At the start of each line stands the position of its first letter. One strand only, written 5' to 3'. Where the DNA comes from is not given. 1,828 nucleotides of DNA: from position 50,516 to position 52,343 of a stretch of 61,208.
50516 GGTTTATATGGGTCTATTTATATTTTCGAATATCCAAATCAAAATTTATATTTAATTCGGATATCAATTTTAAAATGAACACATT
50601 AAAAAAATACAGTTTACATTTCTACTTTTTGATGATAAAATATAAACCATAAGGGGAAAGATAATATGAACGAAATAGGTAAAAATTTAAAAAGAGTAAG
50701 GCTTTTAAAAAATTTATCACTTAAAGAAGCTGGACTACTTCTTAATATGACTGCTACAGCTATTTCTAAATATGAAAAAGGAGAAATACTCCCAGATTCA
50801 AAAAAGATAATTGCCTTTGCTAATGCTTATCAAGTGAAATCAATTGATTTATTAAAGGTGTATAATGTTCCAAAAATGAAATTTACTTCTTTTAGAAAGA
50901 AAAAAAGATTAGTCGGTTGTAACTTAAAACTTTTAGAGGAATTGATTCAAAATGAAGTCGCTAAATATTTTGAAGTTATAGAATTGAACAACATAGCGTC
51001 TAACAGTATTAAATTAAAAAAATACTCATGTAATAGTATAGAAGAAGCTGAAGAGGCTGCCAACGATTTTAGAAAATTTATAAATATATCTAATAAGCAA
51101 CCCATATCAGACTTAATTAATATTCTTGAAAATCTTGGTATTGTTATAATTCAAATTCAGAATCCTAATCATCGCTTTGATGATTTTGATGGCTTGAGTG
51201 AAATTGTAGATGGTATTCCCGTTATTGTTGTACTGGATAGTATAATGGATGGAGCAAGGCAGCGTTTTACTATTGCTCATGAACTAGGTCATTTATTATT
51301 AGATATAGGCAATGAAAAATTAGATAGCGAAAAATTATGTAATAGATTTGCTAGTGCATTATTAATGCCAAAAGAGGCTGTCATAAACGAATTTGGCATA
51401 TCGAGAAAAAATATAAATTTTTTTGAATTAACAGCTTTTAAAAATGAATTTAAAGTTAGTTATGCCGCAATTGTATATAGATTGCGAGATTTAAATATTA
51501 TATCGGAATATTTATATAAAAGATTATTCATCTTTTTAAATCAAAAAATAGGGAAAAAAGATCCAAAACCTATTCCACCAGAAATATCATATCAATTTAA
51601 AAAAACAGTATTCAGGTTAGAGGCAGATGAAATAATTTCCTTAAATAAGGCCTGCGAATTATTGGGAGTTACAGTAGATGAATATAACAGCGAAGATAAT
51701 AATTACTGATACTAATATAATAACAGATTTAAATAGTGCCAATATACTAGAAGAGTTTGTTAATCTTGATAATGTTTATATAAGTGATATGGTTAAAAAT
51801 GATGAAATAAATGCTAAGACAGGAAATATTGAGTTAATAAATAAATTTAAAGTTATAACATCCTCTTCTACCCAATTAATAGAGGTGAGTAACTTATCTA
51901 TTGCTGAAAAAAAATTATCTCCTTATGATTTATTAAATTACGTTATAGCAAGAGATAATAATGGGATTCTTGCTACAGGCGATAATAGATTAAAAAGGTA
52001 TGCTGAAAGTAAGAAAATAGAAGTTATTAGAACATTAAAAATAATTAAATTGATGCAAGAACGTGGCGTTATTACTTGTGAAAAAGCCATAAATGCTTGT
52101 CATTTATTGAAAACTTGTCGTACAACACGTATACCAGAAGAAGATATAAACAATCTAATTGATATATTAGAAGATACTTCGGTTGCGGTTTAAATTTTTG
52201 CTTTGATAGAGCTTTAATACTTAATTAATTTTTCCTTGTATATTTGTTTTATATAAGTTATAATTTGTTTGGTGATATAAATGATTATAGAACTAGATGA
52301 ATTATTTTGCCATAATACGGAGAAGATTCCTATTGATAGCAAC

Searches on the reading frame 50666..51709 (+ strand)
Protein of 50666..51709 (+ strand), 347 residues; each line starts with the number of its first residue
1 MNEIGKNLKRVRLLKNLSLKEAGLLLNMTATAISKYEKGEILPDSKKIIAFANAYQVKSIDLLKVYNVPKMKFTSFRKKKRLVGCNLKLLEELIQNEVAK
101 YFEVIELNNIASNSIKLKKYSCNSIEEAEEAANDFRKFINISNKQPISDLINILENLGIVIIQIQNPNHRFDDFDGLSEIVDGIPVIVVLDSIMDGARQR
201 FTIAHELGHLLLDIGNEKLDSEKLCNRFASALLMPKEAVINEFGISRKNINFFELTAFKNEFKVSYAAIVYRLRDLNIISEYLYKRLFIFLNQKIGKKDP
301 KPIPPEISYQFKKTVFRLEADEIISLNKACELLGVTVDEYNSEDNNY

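Call 24: search_protein_families(library=pfam, proteins=[window:50666-51709:+], max_evalue=0.001)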
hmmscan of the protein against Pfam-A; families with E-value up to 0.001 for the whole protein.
window:50666-51709:+ (347 aa): 3 families
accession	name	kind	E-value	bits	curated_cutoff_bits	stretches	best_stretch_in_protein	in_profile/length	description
PF06114.19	Peptidase_M78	-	5.8e-15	55.6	22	1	155-273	2-122/123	IrrE N-terminal-like domain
PF01381.28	HTH_3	-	2e-10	41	23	1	8-58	1-51/55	Helix-turn-helix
PF13560.12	HTH_31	-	1.3e-06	29.1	27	1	4-57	2-56/64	Helix-turn-helix domain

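Call 25: search_protein_families(library=padloc, proteins=[window:50666-51709:+], max_evalue=0.001)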
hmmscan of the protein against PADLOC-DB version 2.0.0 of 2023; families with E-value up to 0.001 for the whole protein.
window:50666-51709:+ (347 aa): 18 families
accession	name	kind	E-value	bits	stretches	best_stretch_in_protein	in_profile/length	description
PDLC03954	RmrA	-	9.6e-40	134.7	1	5-341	12-358/380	-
PDLC03943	RmrA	-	2.9e-39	133.2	1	5-337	4-336/370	-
PDLC03951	RmrA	-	4.5e-38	129.3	1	6-293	11-302/400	-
PDLC03949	RmrA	-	6.4e-38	128.6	1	9-341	8-330/363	-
PDLC03947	RmrA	-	1.4e-35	120.9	1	4-288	12-302/383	-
PDLC03948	RmrA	-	1.4e-34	117.6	1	8-328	13-344/397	-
PDLC03944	RmrA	-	7.1e-33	112.2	1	5-294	8-301/384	-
PDLC03945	RmrA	-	4.4e-32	109.7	1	4-303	3-319/394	-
PDLC03952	RmrA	-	4.5e-32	109.4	1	6-292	25-318/395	-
PDLC03955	RmrA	-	1.5e-29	101.4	1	8-333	25-346/371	-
PDLC03946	RmrA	-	6.7e-28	95.4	1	7-339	6-330/357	-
PDLC03950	RmrA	-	1.5e-27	94.6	1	8-341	7-344/369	-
PDLC03956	RmrA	-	3e-25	87.1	1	18-290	24-300/399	-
PDLC03953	RmrA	-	3.6e-25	87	1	5-295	7-302/373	-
PDLC04141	capP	-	5.4e-19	66.6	1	148-276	22-153/242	capP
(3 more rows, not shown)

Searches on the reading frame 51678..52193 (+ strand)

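Call 24: search_protein_families(library=pfam, proteins=[window:51678-52193:+], max_evalue=0.001)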
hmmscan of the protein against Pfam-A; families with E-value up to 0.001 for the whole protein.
window:51678-52193:+ (171 aa): 1 family
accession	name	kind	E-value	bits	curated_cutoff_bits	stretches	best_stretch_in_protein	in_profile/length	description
PF01850.27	PIN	-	0.00029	21.9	23.6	0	51-110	61-119/120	PIN domain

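Call 25: search_protein_families(library=padloc, proteins=[window:51678-52193:+], max_evalue=0.001)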
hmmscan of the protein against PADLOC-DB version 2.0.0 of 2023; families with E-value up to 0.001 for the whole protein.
window:51678-52193:+ (171 aa): 0 families
